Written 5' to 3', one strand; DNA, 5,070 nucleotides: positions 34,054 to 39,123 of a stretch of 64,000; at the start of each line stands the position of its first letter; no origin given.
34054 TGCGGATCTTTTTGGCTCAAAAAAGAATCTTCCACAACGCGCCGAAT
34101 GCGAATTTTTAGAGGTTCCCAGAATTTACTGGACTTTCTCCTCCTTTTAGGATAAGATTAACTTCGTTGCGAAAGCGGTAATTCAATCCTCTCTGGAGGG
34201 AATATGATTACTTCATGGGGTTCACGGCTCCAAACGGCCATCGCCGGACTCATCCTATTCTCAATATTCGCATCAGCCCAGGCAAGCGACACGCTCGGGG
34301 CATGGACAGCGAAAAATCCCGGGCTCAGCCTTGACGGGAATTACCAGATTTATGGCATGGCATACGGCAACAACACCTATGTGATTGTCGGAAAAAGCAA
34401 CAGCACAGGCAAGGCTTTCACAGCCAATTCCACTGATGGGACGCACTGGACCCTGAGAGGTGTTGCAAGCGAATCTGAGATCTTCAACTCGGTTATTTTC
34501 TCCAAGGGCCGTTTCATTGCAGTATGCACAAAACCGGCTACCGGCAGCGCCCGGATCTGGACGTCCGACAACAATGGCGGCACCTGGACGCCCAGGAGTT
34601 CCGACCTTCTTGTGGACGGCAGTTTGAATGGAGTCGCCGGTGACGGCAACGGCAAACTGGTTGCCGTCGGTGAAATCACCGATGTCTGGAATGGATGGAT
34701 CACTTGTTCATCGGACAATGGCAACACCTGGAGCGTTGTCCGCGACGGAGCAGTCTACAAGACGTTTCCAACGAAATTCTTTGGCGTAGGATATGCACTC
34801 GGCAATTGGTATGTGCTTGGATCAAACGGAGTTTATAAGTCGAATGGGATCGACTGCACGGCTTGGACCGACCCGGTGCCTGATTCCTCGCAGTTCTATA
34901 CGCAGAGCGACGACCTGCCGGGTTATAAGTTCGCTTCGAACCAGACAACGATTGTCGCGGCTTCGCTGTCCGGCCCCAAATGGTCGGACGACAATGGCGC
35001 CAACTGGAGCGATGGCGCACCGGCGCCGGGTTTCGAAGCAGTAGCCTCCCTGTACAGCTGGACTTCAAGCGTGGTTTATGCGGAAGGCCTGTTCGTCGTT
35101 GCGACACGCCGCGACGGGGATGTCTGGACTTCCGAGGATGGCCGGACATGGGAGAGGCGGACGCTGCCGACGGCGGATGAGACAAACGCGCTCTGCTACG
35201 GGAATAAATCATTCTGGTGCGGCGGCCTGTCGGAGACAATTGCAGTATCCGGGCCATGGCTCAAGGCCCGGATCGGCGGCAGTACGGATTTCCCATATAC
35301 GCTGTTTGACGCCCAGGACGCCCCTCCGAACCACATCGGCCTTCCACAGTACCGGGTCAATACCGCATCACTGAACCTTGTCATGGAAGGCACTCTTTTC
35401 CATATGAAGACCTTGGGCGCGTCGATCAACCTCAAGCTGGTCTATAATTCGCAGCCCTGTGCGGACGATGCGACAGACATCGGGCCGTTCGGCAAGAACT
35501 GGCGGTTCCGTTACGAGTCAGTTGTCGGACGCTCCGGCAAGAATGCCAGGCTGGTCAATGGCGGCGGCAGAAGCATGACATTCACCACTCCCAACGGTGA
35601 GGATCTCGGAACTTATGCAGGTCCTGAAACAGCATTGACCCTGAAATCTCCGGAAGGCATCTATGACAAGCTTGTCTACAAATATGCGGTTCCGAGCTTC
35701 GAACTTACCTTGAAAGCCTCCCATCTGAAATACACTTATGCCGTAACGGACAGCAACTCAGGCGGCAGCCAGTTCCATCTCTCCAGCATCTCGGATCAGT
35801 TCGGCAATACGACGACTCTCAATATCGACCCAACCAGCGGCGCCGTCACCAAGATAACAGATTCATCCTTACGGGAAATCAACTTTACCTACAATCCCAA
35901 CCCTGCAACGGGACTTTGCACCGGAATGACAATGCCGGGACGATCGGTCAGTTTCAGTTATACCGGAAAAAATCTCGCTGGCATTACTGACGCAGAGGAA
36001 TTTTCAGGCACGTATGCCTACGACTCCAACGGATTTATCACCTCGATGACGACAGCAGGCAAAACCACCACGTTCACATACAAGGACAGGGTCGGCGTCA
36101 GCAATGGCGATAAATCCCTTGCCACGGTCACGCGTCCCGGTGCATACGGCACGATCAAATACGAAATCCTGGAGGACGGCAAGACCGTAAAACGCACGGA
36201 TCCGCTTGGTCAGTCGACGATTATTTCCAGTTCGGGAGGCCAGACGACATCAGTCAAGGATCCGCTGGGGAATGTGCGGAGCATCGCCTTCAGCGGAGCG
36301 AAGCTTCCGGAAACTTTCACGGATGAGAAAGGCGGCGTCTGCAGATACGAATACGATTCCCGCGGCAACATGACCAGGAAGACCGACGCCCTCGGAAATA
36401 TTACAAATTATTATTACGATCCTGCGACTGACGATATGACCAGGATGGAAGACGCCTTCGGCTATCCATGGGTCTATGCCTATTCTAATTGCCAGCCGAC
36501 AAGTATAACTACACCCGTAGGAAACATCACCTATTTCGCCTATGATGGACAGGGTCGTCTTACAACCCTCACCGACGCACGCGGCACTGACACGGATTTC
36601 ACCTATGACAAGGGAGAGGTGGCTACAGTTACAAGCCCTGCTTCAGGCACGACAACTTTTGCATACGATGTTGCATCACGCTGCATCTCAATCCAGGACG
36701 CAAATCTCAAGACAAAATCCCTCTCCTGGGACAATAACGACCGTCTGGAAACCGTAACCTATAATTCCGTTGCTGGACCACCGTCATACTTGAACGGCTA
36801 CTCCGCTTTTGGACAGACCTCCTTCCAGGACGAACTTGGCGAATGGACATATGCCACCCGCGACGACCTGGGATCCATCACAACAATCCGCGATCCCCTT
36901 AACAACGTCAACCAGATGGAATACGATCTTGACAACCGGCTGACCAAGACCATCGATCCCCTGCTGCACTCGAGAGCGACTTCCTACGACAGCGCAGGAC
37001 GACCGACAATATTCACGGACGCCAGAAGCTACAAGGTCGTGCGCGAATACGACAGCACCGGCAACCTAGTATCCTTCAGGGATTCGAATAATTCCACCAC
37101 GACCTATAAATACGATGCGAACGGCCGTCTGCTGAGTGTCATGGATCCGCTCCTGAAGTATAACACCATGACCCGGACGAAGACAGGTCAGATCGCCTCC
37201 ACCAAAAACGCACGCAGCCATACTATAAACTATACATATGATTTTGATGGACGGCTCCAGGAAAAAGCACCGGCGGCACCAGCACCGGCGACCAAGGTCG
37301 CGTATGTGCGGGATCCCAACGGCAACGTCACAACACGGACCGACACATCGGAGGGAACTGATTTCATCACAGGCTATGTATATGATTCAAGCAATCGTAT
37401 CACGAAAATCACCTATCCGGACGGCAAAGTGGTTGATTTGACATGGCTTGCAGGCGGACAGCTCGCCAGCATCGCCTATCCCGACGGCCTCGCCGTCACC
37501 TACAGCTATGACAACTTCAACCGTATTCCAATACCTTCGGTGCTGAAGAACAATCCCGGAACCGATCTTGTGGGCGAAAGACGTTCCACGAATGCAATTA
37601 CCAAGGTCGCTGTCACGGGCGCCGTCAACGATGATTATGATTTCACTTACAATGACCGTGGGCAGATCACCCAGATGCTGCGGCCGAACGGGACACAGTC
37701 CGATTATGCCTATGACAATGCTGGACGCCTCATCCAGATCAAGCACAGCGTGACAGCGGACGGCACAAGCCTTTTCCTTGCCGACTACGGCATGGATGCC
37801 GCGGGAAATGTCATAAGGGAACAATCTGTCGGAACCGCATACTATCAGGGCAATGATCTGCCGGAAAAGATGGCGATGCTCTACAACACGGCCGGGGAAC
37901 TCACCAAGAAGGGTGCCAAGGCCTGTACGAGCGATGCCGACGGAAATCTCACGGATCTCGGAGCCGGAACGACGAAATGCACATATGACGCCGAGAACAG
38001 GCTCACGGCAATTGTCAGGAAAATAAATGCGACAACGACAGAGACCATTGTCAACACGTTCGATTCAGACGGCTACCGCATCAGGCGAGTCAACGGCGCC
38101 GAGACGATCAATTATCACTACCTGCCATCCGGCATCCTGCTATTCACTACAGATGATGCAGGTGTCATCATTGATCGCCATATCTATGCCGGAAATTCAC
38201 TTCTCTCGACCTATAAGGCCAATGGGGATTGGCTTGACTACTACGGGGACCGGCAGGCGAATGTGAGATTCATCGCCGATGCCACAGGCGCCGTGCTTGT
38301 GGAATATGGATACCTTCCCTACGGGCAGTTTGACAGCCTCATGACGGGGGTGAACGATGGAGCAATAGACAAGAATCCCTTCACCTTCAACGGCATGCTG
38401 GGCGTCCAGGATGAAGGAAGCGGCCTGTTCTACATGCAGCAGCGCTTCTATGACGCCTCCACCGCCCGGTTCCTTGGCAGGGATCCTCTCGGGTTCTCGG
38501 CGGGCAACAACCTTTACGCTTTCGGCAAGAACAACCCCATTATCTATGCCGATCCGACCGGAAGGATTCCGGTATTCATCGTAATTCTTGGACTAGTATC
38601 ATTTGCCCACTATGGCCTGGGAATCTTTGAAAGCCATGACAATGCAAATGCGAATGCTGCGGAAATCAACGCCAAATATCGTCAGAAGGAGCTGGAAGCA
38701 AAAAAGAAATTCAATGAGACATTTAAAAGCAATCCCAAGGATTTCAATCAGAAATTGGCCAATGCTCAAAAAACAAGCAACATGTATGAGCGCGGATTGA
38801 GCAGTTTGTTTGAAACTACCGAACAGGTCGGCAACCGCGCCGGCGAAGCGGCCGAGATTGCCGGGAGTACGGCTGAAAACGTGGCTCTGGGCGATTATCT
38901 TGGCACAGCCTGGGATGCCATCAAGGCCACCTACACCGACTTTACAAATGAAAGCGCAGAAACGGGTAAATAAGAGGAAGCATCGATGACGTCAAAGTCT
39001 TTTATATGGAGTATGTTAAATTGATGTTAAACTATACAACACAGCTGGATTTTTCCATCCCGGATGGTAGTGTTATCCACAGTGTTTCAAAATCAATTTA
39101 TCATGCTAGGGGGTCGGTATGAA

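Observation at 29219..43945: Three tandem Rhs paralogues with Sec signal + BNR/Asp-box propeller N-termini instead of PAAR/T6SS or other trafficking domains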

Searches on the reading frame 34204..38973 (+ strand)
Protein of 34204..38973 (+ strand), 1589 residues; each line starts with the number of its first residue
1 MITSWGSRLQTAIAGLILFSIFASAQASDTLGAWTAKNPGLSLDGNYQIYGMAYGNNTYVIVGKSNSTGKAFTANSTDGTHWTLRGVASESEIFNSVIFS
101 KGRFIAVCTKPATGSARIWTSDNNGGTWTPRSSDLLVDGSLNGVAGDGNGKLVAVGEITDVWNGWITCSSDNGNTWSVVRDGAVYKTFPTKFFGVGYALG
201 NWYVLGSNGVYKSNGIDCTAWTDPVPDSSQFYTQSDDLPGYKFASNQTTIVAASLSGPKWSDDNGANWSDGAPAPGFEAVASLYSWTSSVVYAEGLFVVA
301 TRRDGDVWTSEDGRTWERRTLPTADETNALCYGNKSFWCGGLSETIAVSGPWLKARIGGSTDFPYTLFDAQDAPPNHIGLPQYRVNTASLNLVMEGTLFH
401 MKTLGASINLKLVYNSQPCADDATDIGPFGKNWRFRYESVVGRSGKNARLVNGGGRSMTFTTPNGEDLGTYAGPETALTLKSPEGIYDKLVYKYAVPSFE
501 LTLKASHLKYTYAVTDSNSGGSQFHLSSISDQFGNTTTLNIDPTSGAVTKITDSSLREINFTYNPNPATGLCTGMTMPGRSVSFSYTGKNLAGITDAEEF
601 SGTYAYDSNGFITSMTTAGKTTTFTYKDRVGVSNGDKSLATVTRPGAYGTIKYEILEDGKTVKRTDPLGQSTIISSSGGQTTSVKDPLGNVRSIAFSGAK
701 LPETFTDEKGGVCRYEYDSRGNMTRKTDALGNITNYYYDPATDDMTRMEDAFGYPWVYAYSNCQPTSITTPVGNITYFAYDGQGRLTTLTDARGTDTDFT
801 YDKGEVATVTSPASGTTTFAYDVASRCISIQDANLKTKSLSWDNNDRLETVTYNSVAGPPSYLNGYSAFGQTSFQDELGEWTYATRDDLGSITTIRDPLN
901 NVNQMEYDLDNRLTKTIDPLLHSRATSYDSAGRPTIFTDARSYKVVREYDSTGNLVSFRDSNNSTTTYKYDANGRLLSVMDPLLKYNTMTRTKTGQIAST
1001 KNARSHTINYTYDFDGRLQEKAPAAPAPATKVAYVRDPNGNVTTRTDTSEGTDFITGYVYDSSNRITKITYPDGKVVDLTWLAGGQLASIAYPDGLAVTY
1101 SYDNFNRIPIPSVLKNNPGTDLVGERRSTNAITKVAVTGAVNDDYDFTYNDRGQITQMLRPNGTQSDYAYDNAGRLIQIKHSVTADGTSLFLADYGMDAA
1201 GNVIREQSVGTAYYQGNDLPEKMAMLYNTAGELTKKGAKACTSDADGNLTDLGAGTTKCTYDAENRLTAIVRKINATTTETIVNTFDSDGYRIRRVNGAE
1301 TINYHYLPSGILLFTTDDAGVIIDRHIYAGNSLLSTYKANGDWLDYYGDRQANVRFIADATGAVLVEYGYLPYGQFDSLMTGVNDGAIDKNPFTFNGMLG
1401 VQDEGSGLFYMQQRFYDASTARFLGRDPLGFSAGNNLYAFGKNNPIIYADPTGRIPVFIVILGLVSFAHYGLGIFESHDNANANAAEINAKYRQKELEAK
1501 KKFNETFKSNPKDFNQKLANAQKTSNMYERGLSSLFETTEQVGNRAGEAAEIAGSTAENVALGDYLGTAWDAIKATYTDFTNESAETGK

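Call 7: search_protein_families(library=pfam, proteins=[window:34204-38973:+], max_evalue=0.1)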
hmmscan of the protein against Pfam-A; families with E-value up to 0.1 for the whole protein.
window:34204-38973:+ (1589 aa): 2 families
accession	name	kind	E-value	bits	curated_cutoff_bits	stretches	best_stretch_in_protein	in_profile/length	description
PF05593.20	RHS_repeat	-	2.7e-54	181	22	11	949-979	1-31/38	RHS Repeat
PF20148.4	DUF6531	-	3.7e-05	24.4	24.1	1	385-460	4-74/74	Domain of unknown function (DUF6531)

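Call 9: search_protein_families(library=ncbifam, proteins=[window:34204-38973:+], max_evalue=0.1)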
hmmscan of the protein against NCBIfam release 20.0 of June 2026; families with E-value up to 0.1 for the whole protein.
window:34204-38973:+ (1589 aa): 5 families
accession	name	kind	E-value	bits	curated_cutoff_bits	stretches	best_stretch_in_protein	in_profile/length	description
TIGR01643.1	YD_repeat_2x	repeat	4.9e-40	134.5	15.8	5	949-982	1-34/42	YD repeat-containing protein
NF041261.1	RHS_core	equivalog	1.3e-36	125.9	2000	4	725-1067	420-759/1261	RHS element core protein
TIGR03696.1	Rhs_assc_core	domain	5e-16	59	32.5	1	1370-1453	1-75/76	RHS repeat-associated core domain-containing protein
NF045728.1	glycosyl_F510_1955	equivalog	1.6e-06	27.6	175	1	245-325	147-217/246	F510_1955 family glycosylhydrolase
NF038305.1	HpsJ_fam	subfamily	0.018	15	60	1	1454-1526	77-152/234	HpsJ family protein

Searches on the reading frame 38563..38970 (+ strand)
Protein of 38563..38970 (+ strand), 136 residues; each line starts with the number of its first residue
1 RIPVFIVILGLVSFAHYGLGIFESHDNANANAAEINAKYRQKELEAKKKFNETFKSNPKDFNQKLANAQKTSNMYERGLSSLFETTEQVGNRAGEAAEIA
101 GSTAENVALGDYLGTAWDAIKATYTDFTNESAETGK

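Call 43: search_protein_families(library=pfam, proteins=[window:38563-38970:+], max_evalue=10)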
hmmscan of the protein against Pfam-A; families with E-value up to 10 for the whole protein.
seq(136 aa): 5 families
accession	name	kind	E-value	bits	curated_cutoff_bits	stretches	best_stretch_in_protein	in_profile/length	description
PF24024.1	DUF7336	-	0.031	14.6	25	1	17-49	16-54/60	Domain of unknown function (DUF7336)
PF02049.23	FliE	-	0.1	13.2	22.4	1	34-79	4-49/89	Flagellar hook-basal body complex protein FliE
PF13769.11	Virulence_fact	-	0.16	12.8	25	0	58-107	24-68/81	Virulence factor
PF13624.11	SurA_N_3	-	0.33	11.2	27.2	1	5-73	16-90/162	SurA-like N-terminal domain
PF04431.18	Pec_lyase_N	-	0.36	11.6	26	1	39-78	9-52/53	Pectate lyase, N terminus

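Call 44: find_homologous_proteins(query=window:38563-38970:+, max_evalue=0.01)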
Query seq(136 aa): 147 candidates shared short words with the query, none scored E <= 0.01.

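Call 78: predict_structure(alignment_id=A5)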
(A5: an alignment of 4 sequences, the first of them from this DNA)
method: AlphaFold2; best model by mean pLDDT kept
length: 136 residues; sequences in the alignment: 4
mean_pLDDT: 42.6   pTM: 0.21
mean pLDDT of the five models: 42.6, 41.4, 38.9, 37.4, 34.9
residues with pLDDT >= 90: 0; 70-90: 0; 50-70: 26; < 50: 110
segments of 3 or more residues with pLDDT < 50: 1-34, 72-136
pLDDT, mean of each block of 10 residues (from residue 1): 39 40 43 49 54 51 50 41 37 37 33 39 41 38
secondary structure, 60 per line:
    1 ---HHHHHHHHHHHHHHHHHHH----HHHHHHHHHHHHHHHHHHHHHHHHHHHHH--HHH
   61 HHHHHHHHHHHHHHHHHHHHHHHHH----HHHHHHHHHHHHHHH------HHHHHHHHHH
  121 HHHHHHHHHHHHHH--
elements in order: H4-22 H27-55 H58-85 H90-104 H111-134
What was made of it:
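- The AlphaFold model of the C-terminus is unusable (pLDDT 42.6; call 78), and the C-terminus has no homologue with a known function (calls 43, 44).
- Tried and rejected: The AlphaFold model of the C-terminus was too poor for a fold search (pLDDT 42.6; call 78).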
